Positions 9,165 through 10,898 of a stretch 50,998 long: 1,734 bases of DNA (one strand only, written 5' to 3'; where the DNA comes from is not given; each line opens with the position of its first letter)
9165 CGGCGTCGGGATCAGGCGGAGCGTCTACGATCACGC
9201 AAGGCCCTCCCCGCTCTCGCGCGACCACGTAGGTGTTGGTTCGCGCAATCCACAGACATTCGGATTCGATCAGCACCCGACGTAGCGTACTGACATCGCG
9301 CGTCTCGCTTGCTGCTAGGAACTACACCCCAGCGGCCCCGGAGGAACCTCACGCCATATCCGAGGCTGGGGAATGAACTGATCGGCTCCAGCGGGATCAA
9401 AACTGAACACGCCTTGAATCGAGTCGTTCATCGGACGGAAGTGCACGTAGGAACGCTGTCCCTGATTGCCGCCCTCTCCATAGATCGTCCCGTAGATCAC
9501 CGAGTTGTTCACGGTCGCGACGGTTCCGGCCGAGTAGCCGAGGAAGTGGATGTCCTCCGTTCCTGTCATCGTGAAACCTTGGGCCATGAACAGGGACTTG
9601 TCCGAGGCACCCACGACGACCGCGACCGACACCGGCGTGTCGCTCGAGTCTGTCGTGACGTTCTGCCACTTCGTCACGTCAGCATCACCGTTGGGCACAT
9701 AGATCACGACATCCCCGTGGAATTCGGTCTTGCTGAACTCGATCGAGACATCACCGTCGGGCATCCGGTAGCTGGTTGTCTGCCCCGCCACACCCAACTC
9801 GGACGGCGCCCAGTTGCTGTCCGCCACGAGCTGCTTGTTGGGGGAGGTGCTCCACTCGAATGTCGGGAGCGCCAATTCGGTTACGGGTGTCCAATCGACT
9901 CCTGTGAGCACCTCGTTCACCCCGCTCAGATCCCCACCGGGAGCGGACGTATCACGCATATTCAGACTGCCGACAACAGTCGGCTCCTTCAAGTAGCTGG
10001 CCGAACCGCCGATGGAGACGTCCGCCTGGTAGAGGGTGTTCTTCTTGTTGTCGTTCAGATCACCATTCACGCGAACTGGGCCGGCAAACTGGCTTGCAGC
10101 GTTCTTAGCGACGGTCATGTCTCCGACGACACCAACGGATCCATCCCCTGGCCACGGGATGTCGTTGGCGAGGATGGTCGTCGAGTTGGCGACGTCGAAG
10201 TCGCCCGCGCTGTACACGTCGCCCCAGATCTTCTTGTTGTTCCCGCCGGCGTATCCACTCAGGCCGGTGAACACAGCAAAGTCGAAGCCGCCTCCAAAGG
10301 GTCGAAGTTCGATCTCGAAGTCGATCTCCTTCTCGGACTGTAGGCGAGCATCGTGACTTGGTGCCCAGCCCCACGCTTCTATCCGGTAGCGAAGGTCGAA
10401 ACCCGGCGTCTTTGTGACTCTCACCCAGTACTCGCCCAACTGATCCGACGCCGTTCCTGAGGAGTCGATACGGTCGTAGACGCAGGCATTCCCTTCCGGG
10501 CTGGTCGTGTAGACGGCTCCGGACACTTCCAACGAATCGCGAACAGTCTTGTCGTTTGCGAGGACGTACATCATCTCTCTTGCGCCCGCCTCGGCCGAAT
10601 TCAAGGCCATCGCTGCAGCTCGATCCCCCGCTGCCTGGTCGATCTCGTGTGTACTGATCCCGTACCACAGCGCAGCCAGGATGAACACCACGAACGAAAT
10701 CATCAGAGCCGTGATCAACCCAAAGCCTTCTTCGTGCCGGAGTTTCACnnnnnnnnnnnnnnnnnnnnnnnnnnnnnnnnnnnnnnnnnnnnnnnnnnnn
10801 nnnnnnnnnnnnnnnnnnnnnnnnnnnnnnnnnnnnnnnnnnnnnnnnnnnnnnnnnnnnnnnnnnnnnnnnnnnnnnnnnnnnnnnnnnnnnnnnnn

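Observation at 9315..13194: Orphan three-gene minor-pilin (PilV/W/X- or GspI/J/K-like) module inside the hisS-rel housekeeping block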

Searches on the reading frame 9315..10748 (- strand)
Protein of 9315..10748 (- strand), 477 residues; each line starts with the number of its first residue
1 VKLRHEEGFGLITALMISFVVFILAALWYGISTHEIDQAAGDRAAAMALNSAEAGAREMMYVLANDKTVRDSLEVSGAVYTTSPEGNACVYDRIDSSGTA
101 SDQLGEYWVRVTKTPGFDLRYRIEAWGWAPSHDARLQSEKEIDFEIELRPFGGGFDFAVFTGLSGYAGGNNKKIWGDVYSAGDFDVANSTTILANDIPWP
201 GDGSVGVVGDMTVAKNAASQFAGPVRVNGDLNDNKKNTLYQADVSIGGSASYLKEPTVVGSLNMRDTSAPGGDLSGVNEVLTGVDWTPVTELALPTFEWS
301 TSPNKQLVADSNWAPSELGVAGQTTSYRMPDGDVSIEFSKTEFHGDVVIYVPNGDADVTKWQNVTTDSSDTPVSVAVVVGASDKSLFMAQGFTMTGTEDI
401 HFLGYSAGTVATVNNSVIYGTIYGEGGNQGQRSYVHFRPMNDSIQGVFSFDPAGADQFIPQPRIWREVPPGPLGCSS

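Call 5: search_protein_families(library=pfam, proteins=[window:9315-10748:-], max_evalue=1)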
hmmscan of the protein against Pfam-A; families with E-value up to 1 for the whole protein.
window:9315-10748:- (477 aa): 0 families

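Call 6: search_protein_families(library=ncbifam, proteins=[window:9315-10748:-], max_evalue=1)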
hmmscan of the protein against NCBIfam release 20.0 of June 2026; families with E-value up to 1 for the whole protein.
window:9315-10748:- (477 aa): 1 family
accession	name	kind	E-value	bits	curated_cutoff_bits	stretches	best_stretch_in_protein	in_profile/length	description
NF033114.1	phos_trans_CPT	equivalog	0.041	13.5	250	1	36-78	124-166/171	chloramphenicol phosphotransferase CPT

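Call 20: find_homologous_proteins(query=window:9318-10748:-)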
Query seq(477 aa) (477 aa): 21 proteins with E <= 0.001 among 8000 candidates.
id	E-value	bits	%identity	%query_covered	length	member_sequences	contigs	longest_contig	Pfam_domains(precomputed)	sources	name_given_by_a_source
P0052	0.0e+0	1086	100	100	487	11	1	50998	-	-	-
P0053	1.6e-272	923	83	100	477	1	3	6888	-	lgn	-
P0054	6.6e-266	901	81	100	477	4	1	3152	-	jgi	jgi:hypothetical protein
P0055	7.6e-265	897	81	100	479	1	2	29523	-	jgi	jgi:hypothetical protein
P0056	3.2e-260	882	78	100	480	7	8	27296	-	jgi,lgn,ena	jgi:hypothetical protein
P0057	1.8e-257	873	77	100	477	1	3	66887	-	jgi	jgi:hypothetical protein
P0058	3.0e-251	853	76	100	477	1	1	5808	-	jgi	jgi:hypothetical protein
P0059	3.3e-244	829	75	99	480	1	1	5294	-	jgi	-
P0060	6.9e-223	759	68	100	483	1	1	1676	-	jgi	-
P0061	2.2e-158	546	80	63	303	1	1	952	-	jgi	jgi:hypothetical protein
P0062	4.6e-110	387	42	98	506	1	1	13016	PF23981.2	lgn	-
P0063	5.9e-107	377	42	99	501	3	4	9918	-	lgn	-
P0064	2.6e-70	256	34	98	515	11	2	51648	-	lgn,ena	-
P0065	7.6e-68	248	33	99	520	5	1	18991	-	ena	-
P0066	1.3e-67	247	35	98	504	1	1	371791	-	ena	-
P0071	4.7e-23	100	28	97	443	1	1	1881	PF04519.20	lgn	-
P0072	2.4e-20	91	28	98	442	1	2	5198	PF04519.20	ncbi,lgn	ncbi:MAG: hypothetical protein ACRD0C_10935 [Acidimicrobiia bacterium]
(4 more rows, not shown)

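Call 21: search_protein_families(library=pfam, proteins=[P0062, P0072, P0071, P0064, P0066], max_evalue=1)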
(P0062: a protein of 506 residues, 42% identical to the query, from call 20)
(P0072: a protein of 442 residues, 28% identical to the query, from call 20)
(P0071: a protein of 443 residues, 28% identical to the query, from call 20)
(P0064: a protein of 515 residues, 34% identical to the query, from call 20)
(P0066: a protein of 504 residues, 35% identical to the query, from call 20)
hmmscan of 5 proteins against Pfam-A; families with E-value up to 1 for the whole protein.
P0062 (506 aa): 2 families
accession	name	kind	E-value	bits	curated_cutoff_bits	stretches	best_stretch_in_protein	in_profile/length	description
PF23981.1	DUF7305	-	2.9e-05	24.5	27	1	359-450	56-148/185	Domain of unknown function (DUF7305)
PF13275.11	S4_2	-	0.084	13.2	24.6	1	233-260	32-59/65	S4 domain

P0072 (442 aa): 3 families
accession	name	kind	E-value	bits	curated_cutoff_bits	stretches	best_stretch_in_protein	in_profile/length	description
PF04519.19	Bactofilin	-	1.1e-05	26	27.9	2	193-249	5-60/98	Polymer-forming cytoskeletal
PF23981.1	DUF7305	-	0.00011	22.6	27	2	323-412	100-178/185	Domain of unknown function (DUF7305)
PF20597.4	pAdhesive_15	-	0.00039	20.8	23.8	1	165-357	10-170/254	Putative Ice-binding-like adhesive domain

P0071 (443 aa): 5 families
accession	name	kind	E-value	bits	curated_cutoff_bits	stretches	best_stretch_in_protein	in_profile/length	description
PF04519.19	Bactofilin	-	1.7e-05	25.4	27.9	2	160-220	24-80/98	Polymer-forming cytoskeletal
PF23981.1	DUF7305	-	0.00025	21.4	27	1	324-412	93-178/185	Domain of unknown function (DUF7305)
PF14341.11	PilX_N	-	0.0068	16.8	25.5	1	16-66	1-51/51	PilX N-terminal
PF20597.4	pAdhesive_15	-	0.0077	16.6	23.8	1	165-402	10-246/254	Putative Ice-binding-like adhesive domain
PF00815.25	Histidinol_dh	-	0.071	12.5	27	1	189-228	314-353/411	Histidinol dehydrogenase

P0064 (515 aa): 2 families
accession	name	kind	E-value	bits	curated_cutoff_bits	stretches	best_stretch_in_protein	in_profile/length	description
PF20745.2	TSP_Ig-like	-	0.044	14.5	27.9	1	113-213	6-84/86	Tailspike protein-like, Ig-like domain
PF01551.29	Peptidase_M23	-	0.16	12.6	28.7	0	359-389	12-42/96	Peptidase family M23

P0066 (504 aa): 0 families

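Call 25: search_solved_structures(query=A2, max_evalue=10, show_alignments=2)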
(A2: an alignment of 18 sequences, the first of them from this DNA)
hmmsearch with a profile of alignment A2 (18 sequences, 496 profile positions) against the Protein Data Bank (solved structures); distinct sequences matched with E-value up to 10: 2.
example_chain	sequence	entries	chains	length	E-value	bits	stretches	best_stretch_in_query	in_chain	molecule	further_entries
9n0k_A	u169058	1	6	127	7.6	8.4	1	48-71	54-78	De novo designed KABLE protein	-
9n0j_A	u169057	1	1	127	8.1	8.3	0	48-71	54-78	De novo designed KABLE protein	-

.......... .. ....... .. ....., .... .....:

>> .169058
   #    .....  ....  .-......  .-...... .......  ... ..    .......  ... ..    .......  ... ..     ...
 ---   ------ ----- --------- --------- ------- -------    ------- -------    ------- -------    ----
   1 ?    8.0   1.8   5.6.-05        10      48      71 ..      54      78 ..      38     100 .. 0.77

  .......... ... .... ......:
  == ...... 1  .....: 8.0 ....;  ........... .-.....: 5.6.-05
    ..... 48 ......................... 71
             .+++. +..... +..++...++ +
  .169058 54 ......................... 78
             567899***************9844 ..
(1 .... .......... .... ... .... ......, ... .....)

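Call 32: predict_structure(alignment_id=A2)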
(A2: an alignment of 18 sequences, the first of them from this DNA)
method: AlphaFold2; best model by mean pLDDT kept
length: 477 residues; sequences in the alignment: 18
mean_pLDDT: 85.7   pTM: 0.74
mean pLDDT of the five models: 85.7, 84.9, 84.5, 82.9, 81.5
residues with pLDDT >= 90: 200; 70-90: 242; 50-70: 30; < 50: 5
segments of 3 or more residues with pLDDT < 50: 1-4
pLDDT, mean of each block of 10 residues (from residue 1): 49 81 86 78 84 85 83 80 67 64 78 85 88 80 87 86 84 92 88 89 94 89 95 93 93 93 89 89 84 91 93 93 94 93 95 93 83 93 90 83 95 86 84 88 90 77 85 66
secondary structure, 60 per line:
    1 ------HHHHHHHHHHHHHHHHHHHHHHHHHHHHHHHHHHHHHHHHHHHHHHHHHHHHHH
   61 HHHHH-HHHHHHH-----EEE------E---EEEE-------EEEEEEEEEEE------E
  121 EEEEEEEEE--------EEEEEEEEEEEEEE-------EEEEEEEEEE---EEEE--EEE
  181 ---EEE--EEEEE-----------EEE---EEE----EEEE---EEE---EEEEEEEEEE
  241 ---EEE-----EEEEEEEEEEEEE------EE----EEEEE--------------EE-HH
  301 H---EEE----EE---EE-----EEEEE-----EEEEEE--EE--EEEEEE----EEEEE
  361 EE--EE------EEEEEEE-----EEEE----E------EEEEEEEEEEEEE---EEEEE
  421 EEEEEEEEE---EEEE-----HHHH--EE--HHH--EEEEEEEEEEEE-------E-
elements in order: H7-65 H67-73 E79-81 E92-95 E103-113 E120-129 E138-151 E159-168 E172-175 E178-180 E184-186 E189-193 E205-207 E211-213 E218-221 E225-227 E231-240 E244-246 E252-264 E277-281 E305-307 E324-328 E334-339 E346-351 E356-362 E373-379 E385-388 E400-412 E416-429 E433-436 H442-445 E457-468

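Call 36: fold_search(model_id=the predicted structure, library=pdb)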
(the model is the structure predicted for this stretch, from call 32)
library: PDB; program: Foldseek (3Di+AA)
matches with E <= 10: 71; with E <= 0.001: 3
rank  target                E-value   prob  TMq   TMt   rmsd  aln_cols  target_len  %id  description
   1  6qvi_A                1.9e-09  1.00  0.31  0.29  14.8       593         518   11  Crystal structure of competence-associated pilin ComZ from Thermus thermophilus (released 2019-05-29)
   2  6qvi_C                9.5e-09  1.00  0.34  0.33  14.3       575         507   10  Crystal structure of competence-associated pilin ComZ from Thermus thermophilus (released 2019-05-29)
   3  6qvi_B                1.2e-07  1.00  0.34  0.33  14.5       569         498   11  Crystal structure of competence-associated pilin ComZ from Thermus thermophilus (released 2019-05-29)
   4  4wa0                  2.3e-03  1.00  0.25  0.32  24.1       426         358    9  The structure of a possible adhesin C-terminal domain from Caldicellulosiruptor kronotskyensis (released 2015-03-04)
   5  3uyv_A                4.1e-02  0.94  0.23  0.42   9.7       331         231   10  Crystal structure of a glycosylated ice-binding protein (LeIBP) from Arctic yeast (released 2012-02-29)
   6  3uyu_B                7.4e-02  0.44  0.15  0.27  11.5       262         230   12  Structural basis for the antifreeze activity of an ice-binding protein (LeIBP) from Arctic yeast (released 2012-02-15)
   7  4nuh                  1.1e-01  0.47  0.15  0.29  11.8       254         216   12  Crystal structure of mLeIBP, a capping head region swapped mutant of ice-binding protein (released 2014-04-16)
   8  6n2b_A                1.4e-01  0.16  0.15  0.19  23.6       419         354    9  The Crystal Structure of Caldicellulosiruptor kristjanssonii Tapirin C-terminal domain (released 2018-12-19)
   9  3p4g_B                2.0e-01  0.09  0.11  0.16  21.0       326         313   11  X-ray crystal structure of a hyperactive, Ca2+-dependent, beta-helical antifreeze protein from an Antarctic bacterium (released 2011-04-27)
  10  6bg8_A                2.5e-01  0.23  0.15  0.26  14.0       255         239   14  Shewanella frigidimarina ice-binding protein_1 DUF3494 Domain (released 2018-03-07)
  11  9lhr_A                2.8e-01  0.20  0.16  0.30  12.8       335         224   10  Crystal structure of Ice binding protein from Candidatus Cryosericum odellii SMC5 (released 2025-09-03)
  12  9lhn_B                3.3e-01  0.28  0.16  0.30  11.0       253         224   10  Crystal structure of Ice binding protein from Candidatus Cryosericum odellii SMC5 (released 2025-09-03)
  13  6n2c_B                3.5e-01  0.33  0.17  0.19  19.9       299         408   10  The Crystal Structure of Caldicellulosiruptor hydrothermalis Tapirin C-terminal domain (released 2018-12-19)
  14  7bwy_A                4.0e-01  0.80  0.23  0.51   9.0       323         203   11  Crystal structure of ice-binding protein from an Antarctic ascomycete, Antarctomyces psychrotrophicus. (released 2020-05-27)
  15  7ehk                  4.4e-01  0.33  0.20  0.37  11.8       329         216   10  Crystal structure of C107S mutant of FfIBP (released 2022-03-02)
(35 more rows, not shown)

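Call 41: find_encoding_contigs(protein=P0072, flank=10000, max_places=3)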
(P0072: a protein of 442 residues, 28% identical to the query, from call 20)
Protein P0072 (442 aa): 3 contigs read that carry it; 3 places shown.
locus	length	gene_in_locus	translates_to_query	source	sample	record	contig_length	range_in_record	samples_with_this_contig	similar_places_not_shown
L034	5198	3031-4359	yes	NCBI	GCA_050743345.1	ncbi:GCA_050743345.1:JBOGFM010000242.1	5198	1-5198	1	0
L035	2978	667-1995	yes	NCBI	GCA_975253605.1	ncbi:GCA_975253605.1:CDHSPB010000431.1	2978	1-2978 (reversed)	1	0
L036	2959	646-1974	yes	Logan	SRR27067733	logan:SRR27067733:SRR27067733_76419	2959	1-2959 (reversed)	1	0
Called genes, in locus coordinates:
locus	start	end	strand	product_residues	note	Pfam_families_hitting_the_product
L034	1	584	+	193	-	PF09118:GO-like_E_set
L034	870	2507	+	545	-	-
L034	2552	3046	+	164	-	-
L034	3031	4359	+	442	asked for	PF04519:Bactofilin (faint)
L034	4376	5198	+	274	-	PF05157:MshEN, PF00437:T2SSE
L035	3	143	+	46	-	?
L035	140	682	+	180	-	-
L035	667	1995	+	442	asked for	PF04519:Bactofilin (faint)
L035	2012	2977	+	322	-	?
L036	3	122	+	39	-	?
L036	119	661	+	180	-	-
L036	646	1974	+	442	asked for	PF04519:Bactofilin (faint)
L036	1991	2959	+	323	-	?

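Call 42: find_encoding_contigs(protein=P0066, flank=10000, max_places=1)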
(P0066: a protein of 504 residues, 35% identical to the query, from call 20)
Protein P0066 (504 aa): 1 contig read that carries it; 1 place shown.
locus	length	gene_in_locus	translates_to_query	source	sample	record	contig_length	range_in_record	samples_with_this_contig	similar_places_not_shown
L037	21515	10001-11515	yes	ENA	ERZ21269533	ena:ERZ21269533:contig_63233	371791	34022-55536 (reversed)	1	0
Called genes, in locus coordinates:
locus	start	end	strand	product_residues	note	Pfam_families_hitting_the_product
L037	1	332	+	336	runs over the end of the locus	PF02547:Queuosine_synth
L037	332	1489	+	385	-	PF01702:TGT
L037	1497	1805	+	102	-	PF02699:YajC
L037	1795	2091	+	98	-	-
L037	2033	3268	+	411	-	PF21760:SecD_1st (weak), PF22599:SecDF_P1_head, PF03176:MMPL (weak), PF02355:SecD_SecF_C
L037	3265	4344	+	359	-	PF02355:SecD_SecF_C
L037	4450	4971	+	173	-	PF00156:Pribosyltran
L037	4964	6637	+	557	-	PF13328:HD_4, PF01966:HD, PF04607:RelA_SpoT, PF02824:TGS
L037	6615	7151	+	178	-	PF28438:RelA_RIS, PF13291:ACT_4, PF01842:ACT (weak)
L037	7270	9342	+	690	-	-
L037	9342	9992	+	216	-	-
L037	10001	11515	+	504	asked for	-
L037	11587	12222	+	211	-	PF00753:Lactamase_B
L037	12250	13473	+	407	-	PF13393:tRNA-synt_His, PF00587:tRNA-synt_2b, PF03129:HGTP_anticodon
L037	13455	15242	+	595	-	PF01336:tRNA_anti-codon, PF00152:tRNA-synt_2, PF02938:GAD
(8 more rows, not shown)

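Call 44: find_related_loci(query=A2, collection=metagenome_contigs, flank=10000)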
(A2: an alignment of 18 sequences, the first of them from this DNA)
Query A2 (477 aa) in metagenome_contigs; peptide patterns used: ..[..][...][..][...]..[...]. (x = any residue, [..] = any of these).
109 stretches matched a pattern; 36 encode a relative of the query (tblastn E <= 1e-3); 36 distinct loci.
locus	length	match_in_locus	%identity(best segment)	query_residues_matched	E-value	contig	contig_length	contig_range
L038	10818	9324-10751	81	1-476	0e+0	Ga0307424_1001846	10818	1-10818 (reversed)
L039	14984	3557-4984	81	1-476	0e+0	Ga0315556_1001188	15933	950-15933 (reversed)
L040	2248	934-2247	68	2-435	0e+0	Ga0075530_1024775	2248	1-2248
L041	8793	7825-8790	75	1-319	1e-155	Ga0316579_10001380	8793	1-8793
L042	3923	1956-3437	39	5-469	2e-98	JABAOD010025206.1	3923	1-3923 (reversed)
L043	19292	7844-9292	35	2-468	7e-78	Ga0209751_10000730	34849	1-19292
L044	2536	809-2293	34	3-476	3e-76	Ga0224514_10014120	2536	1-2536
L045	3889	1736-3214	34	2-476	7e-74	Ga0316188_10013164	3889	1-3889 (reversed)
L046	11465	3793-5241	34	2-470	2e-73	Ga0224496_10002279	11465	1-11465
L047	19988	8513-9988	35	3-476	2e-73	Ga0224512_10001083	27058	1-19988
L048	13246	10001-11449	33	2-470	3e-70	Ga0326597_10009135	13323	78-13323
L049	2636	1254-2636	34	3-449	5e-67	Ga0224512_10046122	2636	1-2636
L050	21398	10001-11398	33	6-475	7e-62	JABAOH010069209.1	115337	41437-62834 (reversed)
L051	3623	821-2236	32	5-475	8e-61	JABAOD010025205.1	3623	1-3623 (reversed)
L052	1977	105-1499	34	6-476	3e-61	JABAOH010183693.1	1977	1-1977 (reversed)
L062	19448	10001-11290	26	6-469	3e-29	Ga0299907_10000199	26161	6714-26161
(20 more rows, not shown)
